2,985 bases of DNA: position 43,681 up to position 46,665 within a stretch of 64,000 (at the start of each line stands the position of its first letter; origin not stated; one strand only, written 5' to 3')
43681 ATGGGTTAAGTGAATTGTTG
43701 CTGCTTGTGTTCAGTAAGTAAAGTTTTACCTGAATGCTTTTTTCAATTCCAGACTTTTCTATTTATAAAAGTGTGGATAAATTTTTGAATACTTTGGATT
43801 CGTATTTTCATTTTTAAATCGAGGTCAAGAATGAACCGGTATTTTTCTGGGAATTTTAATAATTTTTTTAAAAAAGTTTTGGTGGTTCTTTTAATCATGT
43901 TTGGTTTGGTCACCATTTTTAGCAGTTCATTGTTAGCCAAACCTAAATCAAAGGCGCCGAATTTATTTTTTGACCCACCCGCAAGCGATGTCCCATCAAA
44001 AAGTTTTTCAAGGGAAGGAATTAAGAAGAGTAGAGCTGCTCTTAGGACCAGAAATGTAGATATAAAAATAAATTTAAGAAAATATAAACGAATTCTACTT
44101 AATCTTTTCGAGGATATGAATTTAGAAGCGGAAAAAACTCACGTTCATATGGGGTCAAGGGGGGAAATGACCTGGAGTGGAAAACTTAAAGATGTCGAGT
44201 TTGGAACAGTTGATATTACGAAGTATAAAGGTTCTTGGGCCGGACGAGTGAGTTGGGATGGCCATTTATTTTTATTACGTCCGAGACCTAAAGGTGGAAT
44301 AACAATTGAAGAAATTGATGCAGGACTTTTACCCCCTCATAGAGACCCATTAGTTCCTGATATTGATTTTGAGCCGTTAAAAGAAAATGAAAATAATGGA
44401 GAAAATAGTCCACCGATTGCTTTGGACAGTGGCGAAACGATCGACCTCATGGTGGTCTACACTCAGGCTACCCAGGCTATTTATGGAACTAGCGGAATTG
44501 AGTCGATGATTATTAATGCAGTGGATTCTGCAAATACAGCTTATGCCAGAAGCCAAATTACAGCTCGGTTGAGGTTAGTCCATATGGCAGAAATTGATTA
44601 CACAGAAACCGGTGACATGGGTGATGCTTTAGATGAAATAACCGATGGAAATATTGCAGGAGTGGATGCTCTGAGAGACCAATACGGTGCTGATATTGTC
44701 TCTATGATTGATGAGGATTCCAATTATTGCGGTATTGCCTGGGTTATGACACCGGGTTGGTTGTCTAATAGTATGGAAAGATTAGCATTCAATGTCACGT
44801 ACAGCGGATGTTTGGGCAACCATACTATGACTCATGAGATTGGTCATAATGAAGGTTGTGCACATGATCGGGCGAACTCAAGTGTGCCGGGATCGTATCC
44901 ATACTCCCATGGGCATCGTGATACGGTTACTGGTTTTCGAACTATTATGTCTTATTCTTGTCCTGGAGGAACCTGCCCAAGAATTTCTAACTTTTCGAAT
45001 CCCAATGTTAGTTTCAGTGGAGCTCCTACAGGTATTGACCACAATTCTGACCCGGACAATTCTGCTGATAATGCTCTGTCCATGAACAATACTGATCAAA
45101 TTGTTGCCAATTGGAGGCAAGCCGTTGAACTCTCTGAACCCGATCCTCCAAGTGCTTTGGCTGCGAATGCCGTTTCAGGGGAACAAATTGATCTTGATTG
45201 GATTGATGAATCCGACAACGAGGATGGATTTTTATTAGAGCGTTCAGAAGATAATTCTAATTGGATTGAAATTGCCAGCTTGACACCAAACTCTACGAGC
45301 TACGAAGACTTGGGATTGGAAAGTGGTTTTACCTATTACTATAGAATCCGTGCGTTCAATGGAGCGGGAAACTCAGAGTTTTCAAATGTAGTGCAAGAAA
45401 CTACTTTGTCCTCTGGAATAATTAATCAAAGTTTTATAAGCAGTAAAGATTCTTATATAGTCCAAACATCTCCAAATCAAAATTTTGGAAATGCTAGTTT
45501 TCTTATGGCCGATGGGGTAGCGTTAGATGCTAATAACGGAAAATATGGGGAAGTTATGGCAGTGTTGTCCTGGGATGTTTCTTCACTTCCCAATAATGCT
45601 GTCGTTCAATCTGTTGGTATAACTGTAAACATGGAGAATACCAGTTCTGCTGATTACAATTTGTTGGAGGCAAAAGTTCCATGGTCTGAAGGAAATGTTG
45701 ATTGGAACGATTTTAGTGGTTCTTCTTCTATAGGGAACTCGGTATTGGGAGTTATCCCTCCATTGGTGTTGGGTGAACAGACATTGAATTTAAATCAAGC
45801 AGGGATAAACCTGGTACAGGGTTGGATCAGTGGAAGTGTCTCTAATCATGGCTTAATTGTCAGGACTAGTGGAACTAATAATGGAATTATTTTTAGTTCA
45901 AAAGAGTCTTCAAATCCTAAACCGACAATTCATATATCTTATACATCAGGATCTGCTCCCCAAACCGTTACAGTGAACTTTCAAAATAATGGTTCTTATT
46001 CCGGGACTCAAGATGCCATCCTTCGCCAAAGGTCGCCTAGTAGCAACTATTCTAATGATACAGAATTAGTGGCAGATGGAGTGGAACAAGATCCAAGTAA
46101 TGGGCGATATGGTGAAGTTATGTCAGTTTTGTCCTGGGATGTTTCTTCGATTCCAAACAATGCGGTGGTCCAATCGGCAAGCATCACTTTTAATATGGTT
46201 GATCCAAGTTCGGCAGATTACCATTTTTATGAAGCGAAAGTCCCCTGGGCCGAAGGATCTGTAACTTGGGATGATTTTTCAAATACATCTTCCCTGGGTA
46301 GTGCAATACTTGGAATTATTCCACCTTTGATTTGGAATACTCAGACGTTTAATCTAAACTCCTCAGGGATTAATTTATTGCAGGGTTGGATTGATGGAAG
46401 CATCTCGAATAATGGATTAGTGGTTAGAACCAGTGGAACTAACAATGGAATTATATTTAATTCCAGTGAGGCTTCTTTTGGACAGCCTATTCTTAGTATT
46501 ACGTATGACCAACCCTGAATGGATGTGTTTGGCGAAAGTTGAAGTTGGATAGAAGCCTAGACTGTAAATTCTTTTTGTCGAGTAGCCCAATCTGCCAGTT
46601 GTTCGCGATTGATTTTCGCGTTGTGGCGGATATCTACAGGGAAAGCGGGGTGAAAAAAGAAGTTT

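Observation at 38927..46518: Two adjacent large secreted proteins share six copies of one DNRLRE-like module: an FG-GAP propeller protein and a metzincin protease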

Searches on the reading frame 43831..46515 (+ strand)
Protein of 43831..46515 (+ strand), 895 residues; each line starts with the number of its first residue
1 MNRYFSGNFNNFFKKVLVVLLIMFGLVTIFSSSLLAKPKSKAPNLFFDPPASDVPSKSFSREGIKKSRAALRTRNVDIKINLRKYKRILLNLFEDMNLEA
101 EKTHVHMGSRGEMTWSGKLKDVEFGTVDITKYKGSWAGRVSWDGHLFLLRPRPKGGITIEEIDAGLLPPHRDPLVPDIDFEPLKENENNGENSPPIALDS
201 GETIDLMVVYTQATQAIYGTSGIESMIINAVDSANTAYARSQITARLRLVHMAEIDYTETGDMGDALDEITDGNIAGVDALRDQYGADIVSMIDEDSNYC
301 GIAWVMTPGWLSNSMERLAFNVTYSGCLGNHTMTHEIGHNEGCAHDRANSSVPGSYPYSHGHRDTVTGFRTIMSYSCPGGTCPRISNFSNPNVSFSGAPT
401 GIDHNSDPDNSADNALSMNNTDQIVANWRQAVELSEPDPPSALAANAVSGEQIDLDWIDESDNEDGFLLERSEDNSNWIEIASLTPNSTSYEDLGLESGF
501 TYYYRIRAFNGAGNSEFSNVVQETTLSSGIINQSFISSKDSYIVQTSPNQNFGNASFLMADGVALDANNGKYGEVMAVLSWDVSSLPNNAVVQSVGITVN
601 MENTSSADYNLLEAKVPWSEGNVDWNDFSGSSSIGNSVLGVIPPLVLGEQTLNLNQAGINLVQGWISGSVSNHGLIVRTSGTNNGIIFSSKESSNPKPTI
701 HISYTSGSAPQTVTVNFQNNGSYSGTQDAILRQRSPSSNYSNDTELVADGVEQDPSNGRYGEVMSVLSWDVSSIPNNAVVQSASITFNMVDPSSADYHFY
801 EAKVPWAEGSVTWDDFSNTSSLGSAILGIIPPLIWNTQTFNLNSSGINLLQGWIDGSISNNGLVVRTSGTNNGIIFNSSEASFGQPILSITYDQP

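Call 3: search_protein_families(library=pfam, proteins=[window:43831-46515:+], max_evalue=0.1)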
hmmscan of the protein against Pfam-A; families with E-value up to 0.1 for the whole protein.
window:43831-46515:+ (895 aa): 9 families
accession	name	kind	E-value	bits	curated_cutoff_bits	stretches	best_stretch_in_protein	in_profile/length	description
PF13688.12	Reprolysin_5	-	3.2e-20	73.6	27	1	202-389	3-196/196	Metallo-peptidase family M12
PF13582.12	Reprolysin_3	-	2e-17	64.3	22.4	1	227-346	4-123/123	Metallo-peptidase family M12B Reprolysin-like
PF13583.11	Reprolysin_4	-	4.6e-16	59.5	22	1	208-394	9-190/203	Metallo-peptidase family M12B Reprolysin-like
PF24517.2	CBM96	-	3.9e-11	43.5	26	2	534-703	4-163/164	Carbohydrate-binding module family 96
PF00041.27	fn3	-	8.1e-08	32.8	25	1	438-523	1-83/84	Fibronectin type III domain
PF06848.17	Disaggr_repeat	-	0.00031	20.9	33.9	0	613-697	87-172/179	Disaggregatase related repeat domain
PF13574.12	Reprolysin_2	-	0.0084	16.4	27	0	225-380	6-174/195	Metallo-peptidase family M12B Reprolysin-like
PF24489.1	Ig_J_second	-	0.013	16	27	1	483-524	50-93/105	Tip attachment protein J second Ig-like domain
PF06701.19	MIB_HERC2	-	0.014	15.7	33.5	0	752-781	14-43/66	Mib_herc2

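Call 4: search_protein_families(library=ncbifam, proteins=[window:43831-46515:+], max_evalue=0.1)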
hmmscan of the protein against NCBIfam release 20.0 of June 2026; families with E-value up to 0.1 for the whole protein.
window:43831-46515:+ (895 aa): 2 families
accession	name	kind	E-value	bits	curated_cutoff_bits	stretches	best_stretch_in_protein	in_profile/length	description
NF052434.1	Mep72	equivalog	5.3e-44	150.8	645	1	203-442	1-245/573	biofilm-associated metzincin protease Mep72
NF033679.1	DNRLRE_dom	domain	1.8e-41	141.9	34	2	727-891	1-164/164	DNRLRE domain-containing protein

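Call 13: find_homologous_proteins(query=window:43831-46515:+)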
Query window:43831-46515:+ (895 aa): 375 proteins with E <= 0.001 among 8000 candidates; the best 120 are listed.
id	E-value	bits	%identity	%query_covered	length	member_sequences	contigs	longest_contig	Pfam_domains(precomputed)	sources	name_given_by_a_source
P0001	0.0e+0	2027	100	100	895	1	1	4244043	PF13582.13,PF13688.13,PF24517.3,PF00041.28,PF13583.12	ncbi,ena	-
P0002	0.0e+0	1804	88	100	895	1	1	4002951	PF13582.13,PF13688.13,PF24517.3,PF00041.28,PF13583.12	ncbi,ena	-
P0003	2.3e-178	613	35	59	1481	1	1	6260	PF13582.13,PF25059.2,PF13688.13,PF00688.25,PF25788.3,PF24489.2,PF25833.1,PF00041.28,PF16656.12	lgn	-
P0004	7.7e-171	588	38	50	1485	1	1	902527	PF13582.13,PF16655.13,PF25059.2,PF13688.13,PF22633.4,PF24489.2,PF25833.1,PF00041.28,PF13583.12,PF16656.12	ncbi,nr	ncbi:MAG: fibronectin type III domain-containing protein [Verrucomicrobia bacterium]|nr:fibronectin 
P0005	3.5e-169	583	54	59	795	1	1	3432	PF13582.13,PF13688.13,PF02494.23,PF00041.28,PF13583.12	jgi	jgi:hypothetical protein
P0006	9.5e-168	578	55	55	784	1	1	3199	PF13582.13,PF13688.13,PF02494.23,PF00041.28,PF13583.12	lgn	-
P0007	3.8e-166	573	53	57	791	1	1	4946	PF13582.13,PF13688.13,PF02494.23,PF00041.28,PF13583.12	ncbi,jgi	-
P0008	5.2e-166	572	57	54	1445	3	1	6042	PF13582.13,PF18099.8,PF00801.27,PF16990.12,PF13688.13,PF02494.23,PF00149.34,PF16403.12,PF00041.28,PF18911.7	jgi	-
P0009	1.8e-161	557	54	58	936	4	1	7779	PF01839.30,PF13582.13,PF00801.27,PF13688.13,PF13583.12,PF18911.7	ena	-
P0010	2.3e-159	550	53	58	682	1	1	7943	PF13582.13,PF13688.13,PF00041.28,PF13583.12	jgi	jgi:peptidyl-Asp metalloendopeptidase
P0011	7.2e-157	542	52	57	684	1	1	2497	PF13582.13,PF13688.13,PF00041.28,PF13583.12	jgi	jgi:peptidyl-Asp metalloendopeptidase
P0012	8.8e-157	542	55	52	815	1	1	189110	PF13582.13,PF22352.3,PF00801.27,PF13688.13,PF00041.28,PF18911.7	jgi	-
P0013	2.3e-156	540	51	58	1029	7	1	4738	PF13582.13,PF17963.8,PF13688.13,PF17892.8,PF17803.8,PF19076.7,PF05345.19,PF00041.28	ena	-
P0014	1.2e-155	538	51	59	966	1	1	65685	PF13582.13,PF22352.3,PF00801.27,PF13688.13,PF08329.17,PF00041.28,PF13583.12,PF18911.7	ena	-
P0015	5.5e-153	529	51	58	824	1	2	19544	PF13582.13,PF13688.13,PF00041.28,PF13583.12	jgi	jgi:peptidyl-Asp metalloendopeptidase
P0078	7.3e-66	241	36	47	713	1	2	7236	PF01839.30,PF13582.13,PF13688.13,PF13517.13,PF13583.12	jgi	jgi:hypothetical protein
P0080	2.1e-63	233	36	46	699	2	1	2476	PF01839.30,PF10983.14,PF13582.13,PF13688.13,PF13517.13,PF13583.12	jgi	jgi:predicted small integral membrane protein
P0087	2.2e-58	216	36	46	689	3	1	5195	PF01839.30,PF13582.13,PF13688.13,PF13517.13,PF13583.12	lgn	-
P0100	5.8e-52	195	32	53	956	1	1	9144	PF13582.13,PF14312.13,PF00404.25,PF13688.13,PF13583.12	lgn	-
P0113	4.5e-48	182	36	42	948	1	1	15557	PF13582.13,PF14312.13,PF13688.13,PF13574.13,PF13583.12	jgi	-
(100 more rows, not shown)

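Call 14: find_encoding_contigs(protein=P0002, flank=10000, max_places=3)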
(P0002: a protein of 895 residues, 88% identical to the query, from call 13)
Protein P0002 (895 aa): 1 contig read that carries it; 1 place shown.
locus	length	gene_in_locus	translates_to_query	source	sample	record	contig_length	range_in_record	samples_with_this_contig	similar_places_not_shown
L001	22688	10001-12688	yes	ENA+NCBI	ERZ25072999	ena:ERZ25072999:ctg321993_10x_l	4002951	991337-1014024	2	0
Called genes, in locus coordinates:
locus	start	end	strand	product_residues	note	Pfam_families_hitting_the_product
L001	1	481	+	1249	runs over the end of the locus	PF05378:Hydant_A_N, PF01968:Hydantoinase_A, PF19278:Hydant_A_C, PF02538:Hydantoinase_B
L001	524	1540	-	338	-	PF08240:ADH_N, PF16912:Glu_dehyd_C (weak), PF00107:ADH_zinc_N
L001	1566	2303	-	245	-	PF03692:CxxCxxCC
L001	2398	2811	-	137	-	PF08899:DUF1844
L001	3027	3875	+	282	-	PF16811:TAtT, PF21033:RMD1-3 (faint)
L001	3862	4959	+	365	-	PF03480:DctP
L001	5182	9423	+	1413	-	PF01839:FG-GAP (faint), PF13517:FG-GAP_3 (faint), PF24517:CBM96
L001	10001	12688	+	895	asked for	PF13582:Reprolysin_3, PF13583:Reprolysin_4, PF13688:Reprolysin_5, PF00041:fn3 (weak), PF24517:CBM96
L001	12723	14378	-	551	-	PF00501:AMP-binding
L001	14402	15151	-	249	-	PF00308:Bac_DnaA, PF13173:AAA_14 (weak), PF22688:Hda_lid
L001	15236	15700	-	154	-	PF27226:AF_1845 (faint)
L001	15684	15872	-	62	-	PF09838:DUF2065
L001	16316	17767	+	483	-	PF00089:Trypsin, PF13365:Trypsin_2, PF00595:PDZ, PF13180:PDZ_2, PF17820:PDZ_6, PF00595:PDZ (weak), PF13180:PDZ_2, PF17820:PDZ_6 (weak)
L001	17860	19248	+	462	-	PF00089:Trypsin, PF13365:Trypsin_2, PF13180:PDZ_2, PF00595:PDZ, PF13180:PDZ_2, PF17820:PDZ_6 (weak)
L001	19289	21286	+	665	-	PF22745:Nlig-Ia, PF01653:DNA_ligase_aden, PF03120:OB_DNA_ligase, PF03119:DNA_ligase_ZBD, PF12826:HHH_2, PF14520:HHH_5 (weak), PF00533:BRCT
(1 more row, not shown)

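Call 15: find_encoding_contigs(protein=P0001, flank=10000, max_places=3)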
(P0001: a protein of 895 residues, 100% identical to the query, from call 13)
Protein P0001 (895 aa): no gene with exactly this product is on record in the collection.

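Call 60: search_protein_families(library=pfam, proteins=[P0009, P0078, P0080, P0087, P0100, P0113], max_evalue=0.001)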
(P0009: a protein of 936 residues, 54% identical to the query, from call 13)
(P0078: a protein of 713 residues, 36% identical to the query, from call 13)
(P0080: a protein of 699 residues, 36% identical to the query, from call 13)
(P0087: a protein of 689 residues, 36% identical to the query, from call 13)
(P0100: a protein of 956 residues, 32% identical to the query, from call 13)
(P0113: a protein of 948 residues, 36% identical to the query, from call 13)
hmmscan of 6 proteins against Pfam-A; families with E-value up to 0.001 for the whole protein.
P0009 (936 aa): 9 families
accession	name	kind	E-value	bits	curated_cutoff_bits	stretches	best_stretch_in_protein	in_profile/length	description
PF18911.6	PKD_4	-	3.6e-20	72.2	27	1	546-620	1-79/85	PKD domain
PF13688.12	Reprolysin_5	-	1.8e-17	64.6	27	1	215-394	4-189/196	Metallo-peptidase family M12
PF13583.11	Reprolysin_4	-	1e-16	61.6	22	1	230-410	20-191/203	Metallo-peptidase family M12B Reprolysin-like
PF00801.26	PKD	-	1.1e-14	54.6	23.5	1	557-622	12-78/80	PKD domain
PF13582.12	Reprolysin_3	-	5.9e-11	43.4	22.4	1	237-362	2-123/123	Metallo-peptidase family M12B Reprolysin-like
PF01839.29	FG-GAP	-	5.9e-07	29.7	22.1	0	794-826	4-36/37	FG-GAP repeat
PF00041.27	fn3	-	3.7e-05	24.3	25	1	454-535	2-79/84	Fibronectin type III domain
PF22352.2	K319L-like_PKD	-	4.8e-05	23.7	27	1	564-622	16-81/84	K319L-like, PKD domain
PF05572.19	Peptidase_M43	-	0.00049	20.5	23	0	313-375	32-98/152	Pregnancy-associated plasma protein-A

P0078 (713 aa): 5 families
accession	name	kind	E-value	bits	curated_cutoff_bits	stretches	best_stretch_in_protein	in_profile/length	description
PF13688.12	Reprolysin_5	-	6.3e-16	59.6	27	1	196-386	3-196/196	Metallo-peptidase family M12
PF13583.11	Reprolysin_4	-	8.2e-15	55.4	22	1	198-390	5-189/203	Metallo-peptidase family M12B Reprolysin-like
PF13582.12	Reprolysin_3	-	8.6e-15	55.8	22.4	1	221-343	3-123/123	Metallo-peptidase family M12B Reprolysin-like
PF13517.12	FG-GAP_3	-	1.5e-12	48.3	26.9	2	478-532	1-59/61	FG-GAP-like repeat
PF01839.29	FG-GAP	-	2.6e-08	34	22.1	0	516-532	2-18/37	FG-GAP repeat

P0080 (699 aa): 6 families
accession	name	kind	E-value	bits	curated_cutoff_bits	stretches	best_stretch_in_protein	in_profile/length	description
PF13517.12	FG-GAP_3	-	2.7e-17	63.5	26.9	3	613-667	1-60/61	FG-GAP-like repeat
PF13583.11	Reprolysin_4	-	3.2e-17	63.3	22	1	199-392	5-190/203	Metallo-peptidase family M12B Reprolysin-like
PF01839.29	FG-GAP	-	6.1e-17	61.6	22.1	0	655-669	7-21/37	FG-GAP repeat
PF13688.12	Reprolysin_5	-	2.6e-15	57.6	27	1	199-350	5-165/196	Metallo-peptidase family M12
PF13582.12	Reprolysin_3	-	1.1e-14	55.5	22.4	1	222-344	3-123/123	Metallo-peptidase family M12B Reprolysin-like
PF10983.13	DUF2793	-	9.5e-06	25.8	27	0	663-688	48-73/87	Protein of unknown function (DUF2793)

P0087 (689 aa): 5 families
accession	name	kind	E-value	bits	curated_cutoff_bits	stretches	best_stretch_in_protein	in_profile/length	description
PF13517.12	FG-GAP_3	-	3.5e-20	72.8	26.9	3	604-656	1-59/61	FG-GAP-like repeat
PF01839.29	FG-GAP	-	1.5e-17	63.5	22.1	0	601-617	6-22/37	FG-GAP repeat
PF13583.11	Reprolysin_4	-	5.5e-17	62.5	22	1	193-348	4-159/203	Metallo-peptidase family M12B Reprolysin-like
PF13582.12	Reprolysin_3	-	1.5e-13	51.8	22.4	1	218-341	4-123/123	Metallo-peptidase family M12B Reprolysin-like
PF13688.12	Reprolysin_5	-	2.1e-13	51.4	27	1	193-349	4-164/196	Metallo-peptidase family M12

P0100 (956 aa): 6 families
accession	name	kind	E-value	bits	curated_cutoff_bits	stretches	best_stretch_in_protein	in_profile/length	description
PF14312.12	FG-GAP_2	-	9.6e-91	298.3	23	6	563-615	1-49/49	FG-GAP repeat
PF13688.12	Reprolysin_5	-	2.4e-15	57.7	27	1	199-389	5-196/196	Metallo-peptidase family M12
PF13583.11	Reprolysin_4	-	1.1e-14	55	22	1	200-396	6-192/203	Metallo-peptidase family M12B Reprolysin-like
PF13582.12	Reprolysin_3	-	1.1e-10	42.5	22.4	1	226-347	7-123/123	Metallo-peptidase family M12B Reprolysin-like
PF00404.24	Dockerin_1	-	4.1e-06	27.3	22.9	0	896-917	2-23/57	Dockerin type I domain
PF13964.12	Kelch_6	-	5.4e-05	23.5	25.3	1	463-509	4-46/50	Kelch motif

P0113 (948 aa): 5 families
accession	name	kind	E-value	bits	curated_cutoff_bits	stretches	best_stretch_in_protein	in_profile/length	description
PF14312.12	FG-GAP_2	-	1.1e-76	253.2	23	7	485-539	1-49/49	FG-GAP repeat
PF13688.12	Reprolysin_5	-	3e-17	63.9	27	1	187-378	5-196/196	Metallo-peptidase family M12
PF13583.11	Reprolysin_4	-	8.5e-15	55.4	22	1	187-386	5-193/203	Metallo-peptidase family M12B Reprolysin-like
PF13582.12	Reprolysin_3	-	3.1e-11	44.3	22.4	1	209-335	2-123/123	Metallo-peptidase family M12B Reprolysin-like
PF13574.12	Reprolysin_2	-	1.3e-07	32.1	27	1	206-380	3-184/195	Metallo-peptidase family M12B Reprolysin-like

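Call 74: find_encoding_contigs(protein=P0100, flank=6000, max_places=2)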
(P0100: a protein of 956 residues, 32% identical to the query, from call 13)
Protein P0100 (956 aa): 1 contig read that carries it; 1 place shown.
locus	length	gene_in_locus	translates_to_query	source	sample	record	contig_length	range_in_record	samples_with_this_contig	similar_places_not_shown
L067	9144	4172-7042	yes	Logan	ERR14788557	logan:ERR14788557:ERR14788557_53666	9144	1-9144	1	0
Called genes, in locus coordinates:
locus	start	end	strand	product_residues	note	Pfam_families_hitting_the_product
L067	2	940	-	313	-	?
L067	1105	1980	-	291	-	PF00795:CN_hydrolase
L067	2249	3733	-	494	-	PF00171:Aldedh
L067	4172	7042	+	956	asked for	PF13583:Reprolysin_4, PF13688:Reprolysin_5, PF13582:Reprolysin_3, PF14312:FG-GAP_2, PF00404:Dockerin_1 (faint)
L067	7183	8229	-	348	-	-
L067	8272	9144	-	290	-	?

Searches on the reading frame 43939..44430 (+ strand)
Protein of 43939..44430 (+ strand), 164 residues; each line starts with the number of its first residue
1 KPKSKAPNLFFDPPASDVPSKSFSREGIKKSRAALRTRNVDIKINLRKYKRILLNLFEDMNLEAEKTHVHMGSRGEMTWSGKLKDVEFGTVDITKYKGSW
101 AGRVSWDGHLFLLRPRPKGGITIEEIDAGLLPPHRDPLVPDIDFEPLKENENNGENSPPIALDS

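Call 83: search_protein_families(library=pfam, proteins=[window:43939-44430:+], max_evalue=1)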
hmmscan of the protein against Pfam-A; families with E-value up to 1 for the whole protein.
window:43939-44430:+ (164 aa): 0 families

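Call 84: search_protein_families(library=ncbifam, proteins=[window:43939-44430:+], max_evalue=1)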
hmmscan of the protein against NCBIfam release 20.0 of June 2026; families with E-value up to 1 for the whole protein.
window:43939-44430:+ (164 aa): 1 family
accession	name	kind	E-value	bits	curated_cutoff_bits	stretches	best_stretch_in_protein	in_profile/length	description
NF033142.1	efflux_OM_AdeC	exception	0.27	9.8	975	1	32-75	353-395/465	multidrug efflux RND transporter AdeABC outer membrane channel subunit AdeC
